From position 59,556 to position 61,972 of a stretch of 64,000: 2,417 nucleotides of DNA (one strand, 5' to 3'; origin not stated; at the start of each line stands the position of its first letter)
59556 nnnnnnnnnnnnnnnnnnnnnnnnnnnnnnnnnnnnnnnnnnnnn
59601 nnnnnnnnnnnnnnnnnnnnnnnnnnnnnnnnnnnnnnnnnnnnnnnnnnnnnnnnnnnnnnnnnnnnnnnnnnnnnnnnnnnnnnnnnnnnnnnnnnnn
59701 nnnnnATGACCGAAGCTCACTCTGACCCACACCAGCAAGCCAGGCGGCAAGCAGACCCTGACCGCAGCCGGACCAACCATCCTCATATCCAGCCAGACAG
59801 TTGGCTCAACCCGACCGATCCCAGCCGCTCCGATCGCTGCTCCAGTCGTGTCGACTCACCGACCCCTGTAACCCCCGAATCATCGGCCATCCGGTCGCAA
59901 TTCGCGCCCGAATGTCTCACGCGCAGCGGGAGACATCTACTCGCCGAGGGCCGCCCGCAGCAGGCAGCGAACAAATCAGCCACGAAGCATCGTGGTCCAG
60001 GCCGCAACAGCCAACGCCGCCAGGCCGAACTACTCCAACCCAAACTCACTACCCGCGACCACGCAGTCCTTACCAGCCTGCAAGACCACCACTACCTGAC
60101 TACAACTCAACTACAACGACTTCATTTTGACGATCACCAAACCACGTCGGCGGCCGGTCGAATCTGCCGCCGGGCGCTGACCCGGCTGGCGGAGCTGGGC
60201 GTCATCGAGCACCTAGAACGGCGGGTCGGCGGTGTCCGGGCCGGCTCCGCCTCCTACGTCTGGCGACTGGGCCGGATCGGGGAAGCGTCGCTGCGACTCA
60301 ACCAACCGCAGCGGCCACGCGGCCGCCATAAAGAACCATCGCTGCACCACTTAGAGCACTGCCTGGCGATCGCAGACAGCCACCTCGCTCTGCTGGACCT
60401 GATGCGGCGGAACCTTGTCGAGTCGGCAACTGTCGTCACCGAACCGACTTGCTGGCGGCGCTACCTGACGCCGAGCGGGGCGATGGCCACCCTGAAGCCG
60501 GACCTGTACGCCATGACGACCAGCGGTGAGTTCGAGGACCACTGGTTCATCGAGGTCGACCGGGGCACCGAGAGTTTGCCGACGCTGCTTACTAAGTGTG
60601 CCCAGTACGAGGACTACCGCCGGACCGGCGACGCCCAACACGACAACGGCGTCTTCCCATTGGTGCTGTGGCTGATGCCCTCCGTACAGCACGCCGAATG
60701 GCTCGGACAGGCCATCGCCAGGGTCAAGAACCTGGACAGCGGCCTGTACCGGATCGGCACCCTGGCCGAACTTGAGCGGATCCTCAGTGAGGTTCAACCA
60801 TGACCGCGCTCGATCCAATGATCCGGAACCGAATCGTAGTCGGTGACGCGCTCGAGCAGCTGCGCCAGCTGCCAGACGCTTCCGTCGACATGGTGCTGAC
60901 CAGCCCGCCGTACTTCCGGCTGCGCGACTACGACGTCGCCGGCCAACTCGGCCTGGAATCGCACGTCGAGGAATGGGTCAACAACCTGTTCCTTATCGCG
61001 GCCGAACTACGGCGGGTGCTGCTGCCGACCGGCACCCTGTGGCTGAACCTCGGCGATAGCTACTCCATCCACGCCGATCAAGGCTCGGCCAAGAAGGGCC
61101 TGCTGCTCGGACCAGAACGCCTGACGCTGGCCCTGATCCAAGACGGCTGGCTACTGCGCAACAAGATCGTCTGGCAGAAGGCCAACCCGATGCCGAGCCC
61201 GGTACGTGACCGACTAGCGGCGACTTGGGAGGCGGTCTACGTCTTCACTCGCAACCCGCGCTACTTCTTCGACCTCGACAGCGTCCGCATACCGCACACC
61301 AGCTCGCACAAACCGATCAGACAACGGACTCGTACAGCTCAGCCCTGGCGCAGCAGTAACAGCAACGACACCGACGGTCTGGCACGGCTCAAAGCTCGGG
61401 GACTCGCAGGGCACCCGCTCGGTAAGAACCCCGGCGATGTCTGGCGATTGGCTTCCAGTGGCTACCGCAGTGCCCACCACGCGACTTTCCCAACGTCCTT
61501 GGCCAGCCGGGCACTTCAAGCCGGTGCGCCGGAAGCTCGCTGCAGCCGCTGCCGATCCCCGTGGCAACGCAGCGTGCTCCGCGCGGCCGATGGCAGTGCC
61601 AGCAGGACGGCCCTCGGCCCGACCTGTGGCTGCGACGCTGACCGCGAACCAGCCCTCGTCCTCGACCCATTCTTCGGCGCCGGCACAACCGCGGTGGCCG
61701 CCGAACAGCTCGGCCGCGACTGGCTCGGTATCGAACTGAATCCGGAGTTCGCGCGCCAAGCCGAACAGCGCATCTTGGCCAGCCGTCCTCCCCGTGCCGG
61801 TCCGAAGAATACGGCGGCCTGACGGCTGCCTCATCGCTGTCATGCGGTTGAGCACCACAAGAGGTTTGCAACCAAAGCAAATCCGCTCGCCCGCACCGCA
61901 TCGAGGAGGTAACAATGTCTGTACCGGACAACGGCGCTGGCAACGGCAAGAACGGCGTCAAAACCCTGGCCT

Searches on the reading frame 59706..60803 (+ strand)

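Call 68: search_protein_families(library=pfam, proteins=[window:59706-60803:+], max_evalue=0.0001)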
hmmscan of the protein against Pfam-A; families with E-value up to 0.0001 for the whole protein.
window:59706-60803:+ (365 aa): 1 family
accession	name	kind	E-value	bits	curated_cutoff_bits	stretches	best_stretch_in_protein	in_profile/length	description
PF13814.12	Replic_Relax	-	3.5e-44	151.6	25.3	1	122-320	1-191/191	Replication-relaxation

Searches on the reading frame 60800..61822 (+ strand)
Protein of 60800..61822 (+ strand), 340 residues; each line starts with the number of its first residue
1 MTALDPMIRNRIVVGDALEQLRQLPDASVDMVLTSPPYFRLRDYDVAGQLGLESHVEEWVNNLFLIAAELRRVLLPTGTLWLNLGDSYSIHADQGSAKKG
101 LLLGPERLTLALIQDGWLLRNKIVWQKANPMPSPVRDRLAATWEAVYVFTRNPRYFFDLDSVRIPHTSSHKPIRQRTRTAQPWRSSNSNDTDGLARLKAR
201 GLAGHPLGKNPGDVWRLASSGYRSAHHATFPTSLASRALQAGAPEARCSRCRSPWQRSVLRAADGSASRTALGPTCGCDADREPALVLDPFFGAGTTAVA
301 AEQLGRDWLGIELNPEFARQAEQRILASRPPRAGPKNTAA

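Call 68: search_protein_families(library=pfam, proteins=[window:60800-61822:+], max_evalue=0.0001)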
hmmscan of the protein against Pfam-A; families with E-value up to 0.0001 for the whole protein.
window:60800-61822:+ (340 aa): 1 family
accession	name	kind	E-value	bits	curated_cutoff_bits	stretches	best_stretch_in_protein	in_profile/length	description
PF01555.25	N6_N4_Mtase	-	2e-41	142.8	26.7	1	29-322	1-220/221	DNA methylase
